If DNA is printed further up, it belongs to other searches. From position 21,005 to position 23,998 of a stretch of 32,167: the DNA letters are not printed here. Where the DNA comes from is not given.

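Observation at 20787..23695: VirB2/TrbC-like 'T4SS pilin' hairpin used as the N-terminal module of two giant ectodomain proteins, with no T4SS machinery nearby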

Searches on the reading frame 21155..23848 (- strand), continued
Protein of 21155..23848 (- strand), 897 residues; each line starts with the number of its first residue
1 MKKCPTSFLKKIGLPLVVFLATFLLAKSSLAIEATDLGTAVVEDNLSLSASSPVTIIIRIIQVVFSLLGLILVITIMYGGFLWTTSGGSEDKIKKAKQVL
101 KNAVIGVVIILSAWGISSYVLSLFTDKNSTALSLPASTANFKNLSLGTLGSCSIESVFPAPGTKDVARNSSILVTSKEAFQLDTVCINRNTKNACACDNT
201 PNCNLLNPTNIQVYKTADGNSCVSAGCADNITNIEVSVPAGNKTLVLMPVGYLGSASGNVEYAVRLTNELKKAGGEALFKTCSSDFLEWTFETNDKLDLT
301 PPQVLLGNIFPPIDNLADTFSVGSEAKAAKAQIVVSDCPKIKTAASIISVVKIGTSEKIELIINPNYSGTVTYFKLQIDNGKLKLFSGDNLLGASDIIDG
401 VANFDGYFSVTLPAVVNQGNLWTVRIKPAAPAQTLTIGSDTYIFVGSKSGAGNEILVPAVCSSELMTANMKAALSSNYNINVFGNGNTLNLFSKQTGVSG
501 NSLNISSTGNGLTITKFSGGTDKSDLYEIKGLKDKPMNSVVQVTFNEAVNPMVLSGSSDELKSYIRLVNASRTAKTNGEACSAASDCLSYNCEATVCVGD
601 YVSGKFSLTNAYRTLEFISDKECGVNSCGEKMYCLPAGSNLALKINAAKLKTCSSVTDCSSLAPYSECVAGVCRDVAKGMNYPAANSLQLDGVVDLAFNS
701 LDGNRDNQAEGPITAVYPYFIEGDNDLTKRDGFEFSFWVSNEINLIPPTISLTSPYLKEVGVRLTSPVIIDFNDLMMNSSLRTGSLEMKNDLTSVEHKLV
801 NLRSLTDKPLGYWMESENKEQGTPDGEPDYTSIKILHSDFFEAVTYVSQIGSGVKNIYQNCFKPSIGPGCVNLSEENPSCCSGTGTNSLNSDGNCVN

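Call 56: find_related_loci(query=A3, collection=genome_contigs, flank=10000)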
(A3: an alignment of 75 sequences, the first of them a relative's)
Query A3 (897 aa) in genome_contigs; peptide patterns used: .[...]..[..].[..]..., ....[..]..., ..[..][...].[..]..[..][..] (x = any residue, [..] = any of these).
598 stretches matched a pattern (row limit reached: there are more); 522 encode a relative of the query (tblastn E <= 1e-3); the best 80 are kept; 80 distinct loci.
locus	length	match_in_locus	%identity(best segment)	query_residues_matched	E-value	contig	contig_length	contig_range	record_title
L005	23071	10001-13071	62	3-897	0e+0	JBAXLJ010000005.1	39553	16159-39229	MAG: Candidatus Falkowbacteria bacterium isolate ELA424 MAG424_5, whole genome shotgun sequence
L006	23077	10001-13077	63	1-897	0e+0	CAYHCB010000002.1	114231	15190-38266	MAG TPA_asm: uncultured Gammaproteobacteria bacterium isolate ERP119702_co1_231 genome assembly, contig: NODE_90_length_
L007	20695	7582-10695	69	6-897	0e+0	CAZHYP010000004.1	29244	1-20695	MAG TPA_asm: uncultured Gammaproteobacteria bacterium isolate SRP192927_co4_803 genome assembly, contig: NODE_2646_lengt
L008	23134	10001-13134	60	1-897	0e+0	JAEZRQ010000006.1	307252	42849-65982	MAG: Candidatus Parcubacteria bacterium isolate OH_PDB_195 k127_1097637, whole genome shotgun sequence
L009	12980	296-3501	53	7-896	0e+0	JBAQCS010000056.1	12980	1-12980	MAG: Patescibacteria group bacterium isolate MFD12010_ilm_asm_bin15 k127_126785, whole genome shotgun sequence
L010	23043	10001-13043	55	8-896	0e+0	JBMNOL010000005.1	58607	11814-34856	MAG: Patescibacteria group bacterium isolate SBF912SR1HQ0047 scaffold_1345_c1, whole genome shotgun sequence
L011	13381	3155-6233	44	7-895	0e+0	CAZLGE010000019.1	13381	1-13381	MAG TPA_asm: uncultured Gammaproteobacteria bacterium isolate binchicken_co269_228 genome assembly, contig: NODE_4473_le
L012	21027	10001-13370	44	10-895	0e+0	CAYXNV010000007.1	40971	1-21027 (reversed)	MAG TPA_asm: uncultured Gammaproteobacteria bacterium isolate SRP167671_co1_111 genome assembly, contig: NODE_1066_lengt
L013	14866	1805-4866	44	8-895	0e+0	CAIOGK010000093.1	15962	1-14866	Candidatus Falkowbacteria bacterium isolate Loclat_bin-04004 genome assembly, contig: bin-04004:093/137, whole genome sh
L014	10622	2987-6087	44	10-895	0e+0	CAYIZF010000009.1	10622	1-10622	MAG TPA_asm: uncultured Gammaproteobacteria bacterium isolate ERP122455_co1_171 genome assembly, contig: NODE_1702_lengt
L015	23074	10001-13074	43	8-895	0e+0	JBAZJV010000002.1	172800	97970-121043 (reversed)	MAG: Patescibacteria group bacterium isolate SO_2017_LW4_128 scaffold_278_c1_LW137-91_2017, whole genome shotgun sequenc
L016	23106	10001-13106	44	2-895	0e+0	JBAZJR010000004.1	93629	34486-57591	MAG: Patescibacteria group bacterium isolate SO_2017_LW4_124 scaffold_731_c1_LW137-91_2017, whole genome shotgun sequenc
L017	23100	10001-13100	44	5-895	0e+0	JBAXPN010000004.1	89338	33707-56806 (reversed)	MAG: Candidatus Falkowbacteria bacterium isolate ELA532 MAG532_4, whole genome shotgun sequence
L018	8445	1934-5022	44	8-895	0e+0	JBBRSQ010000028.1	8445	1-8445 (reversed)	MAG: Patescibacteria group bacterium isolate La2_metabat2.105 La2_metabat2.105_K_2629196L8445_cov_30.9959, whole genome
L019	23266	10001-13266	43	8-895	0e+0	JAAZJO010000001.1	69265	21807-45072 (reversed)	MAG: Candidatus Falkowbacteria bacterium isolate AS21ysBPME_294 32141_AS21, whole genome shotgun sequence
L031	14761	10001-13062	42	9-895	0e+0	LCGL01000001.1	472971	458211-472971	MAG: Candidatus Falkowbacteria bacterium GW2011_GWF2_43_32 UV95_C0001, whole genome shotgun sequence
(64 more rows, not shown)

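Call 67: predict_structure(alignment_id=A3)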
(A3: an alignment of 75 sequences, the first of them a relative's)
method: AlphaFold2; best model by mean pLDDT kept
length: 897 residues; sequences in the alignment: 75
mean_pLDDT: 85.8   pTM: 0.67
mean pLDDT of the five models: 85.8, 85.4, 83.4, 83.3, 82.7
residues with pLDDT >= 90: 514; 70-90: 288; 50-70: 49; < 50: 46
segments of 3 or more residues with pLDDT < 50: 1-4, 26-49, 126-143
pLDDT, mean of each block of 10 residues (from residue 1): 49 67 49 36 45 65 80 86 81 85 85 76 50 32 65 91 92 94 95 92 93 93 84 92 93 89 94 92 88 92 93 92 88 94 92 91 91 94 93 93 92 84 94 93 92 90 92 93 94 91 91 94 88 94 96 94 96 96 97 97 95 96 88 95 95 92 90 91 87 94 91 78 89 95 92 82 87 94 85 84 79 92 85 91 81 94 74 70 78 70
secondary structure, 60 per line:
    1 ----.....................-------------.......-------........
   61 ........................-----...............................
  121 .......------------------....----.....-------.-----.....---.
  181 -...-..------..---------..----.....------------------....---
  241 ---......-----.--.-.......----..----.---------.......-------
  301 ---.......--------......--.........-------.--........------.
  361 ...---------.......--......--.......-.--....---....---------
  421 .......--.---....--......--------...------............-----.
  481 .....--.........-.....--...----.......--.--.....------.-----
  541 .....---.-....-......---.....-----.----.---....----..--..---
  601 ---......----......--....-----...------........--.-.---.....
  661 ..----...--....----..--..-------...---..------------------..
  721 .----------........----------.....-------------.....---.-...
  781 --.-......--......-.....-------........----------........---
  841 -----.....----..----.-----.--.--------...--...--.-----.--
elements in order (helices of 4 or more, strands of 3 or more residues): H5-25 H39-45 H53-84 H90-127 E154-158 E172-176 E211-215 E234-237 E244-249 E260-266 E287-293 E304-310 E319-324 E327-335 E346-353 E360-363 E373-379 E382-387 E390-396 E401-404 E408-411 E421-427 E434-437 E440-445 E454-456 H463-474 E480-485 E488-496 H498-502 E505-507 E512-518 E524-528 E541-545 H551-554 H558-561 E565-569 E604-609 E614-619 E622-625 E631-633 E640-647 H656-662 E667-669 E672-675 E693-695 E719-721 E732-739 E750-754 E768-772 E785-790 E793-798 E800-804 E812-819 E830-837 E846-850 E879-881 E884-886

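Call 73: fold_search(model_id=the predicted structure, library=pdb)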
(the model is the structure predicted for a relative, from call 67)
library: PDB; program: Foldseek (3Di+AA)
matches with E <= 10: 916; with E <= 0.001: 12
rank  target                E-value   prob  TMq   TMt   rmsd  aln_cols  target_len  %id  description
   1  5a42                  1.1e-06  0.75  0.10  0.06  40.6       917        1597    7  Cryo-EM single particle 3D reconstruction of the native conformation of E. coli alpha-2-macroglobulin (ECAM) (released 2015-07-29)
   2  4uic                  4.4e-05  0.90  0.10  0.12  47.4       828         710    9  Crystal structure of the S-layer protein rSbsC(31-844) (released 2016-04-13)
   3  9g93_A                6.8e-05  0.30  0.08  0.11  41.3       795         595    9  CryoET structure of the in vitro grown Bacillus anthracis Sap S-layer (released 2024-12-18)
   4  3w5m                  8.8e-05  0.28  0.09  0.08  30.9       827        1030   10  Crystal Structure of Streptomyces avermitilis alpha-L-rhamnosidase (released 2013-03-20)
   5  3w5n                  9.3e-05  0.30  0.09  0.09  30.4       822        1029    9  Crystal Structure of Streptomyces avermitilis alpha-L-rhamnosidase complexed with L-rhamnose (released 2013-03-20)
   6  4yfd_A                2.1e-04  0.30  0.08  0.13  59.2       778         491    7  Crystal structure PTP delta Ig1-Fn2 in complex with IL-1RAcP (released 2015-05-06)
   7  5erp_A                2.5e-04  0.63  0.09  0.15  35.9       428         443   12  Crystal structure of human Desmocollin-2 ectodomain fragment EC2-5 (released 2016-06-15)
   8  6hhu_A                3.6e-04  0.18  0.08  0.11  48.3       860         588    8  Structure of the Bacillus anthracis Sap S-layer assembly domain (released 2019-07-24)
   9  7q61_A                4.2e-04  0.12  0.08  0.07  43.5       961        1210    9  Structure of TEV conjugated A2ML1 (A2ML1-TC) (released 2022-04-20)
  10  5erp_B                4.4e-04  0.57  0.08  0.15  36.9       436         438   10  Crystal structure of human Desmocollin-2 ectodomain fragment EC2-5 (released 2016-06-15)
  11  7ffe_R                8.4e-04  0.21  0.07  0.12  39.3       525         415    6  Cryo-EM structure of VEEV VLP (released 2021-10-20)
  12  9g93_I                9.9e-04  0.35  0.08  0.16  41.9       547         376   10  CryoET structure of the in vitro grown Bacillus anthracis Sap S-layer (released 2024-12-18)
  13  9l99_B                1.3e-03  0.21  0.07  0.15  49.3       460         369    9  Structure of Western equine encephalitis virus McMillan strain in complex with VLDLR LA1-2 (released 2025-06-04)
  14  5j5j_A                2.0e-03  0.28  0.08  0.12  38.6       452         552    6  Crystal structure of a chimera of human Desmocollin-2 EC1 and human Desmoglein-2 EC2-EC5 (released 2016-06-22)
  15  7q62_A                3.1e-03  0.11  0.10  0.08  43.4       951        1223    8  Structure of TEV cleaved A2ML1 dimer (A2ML1-TT dimer) (released 2022-04-20)
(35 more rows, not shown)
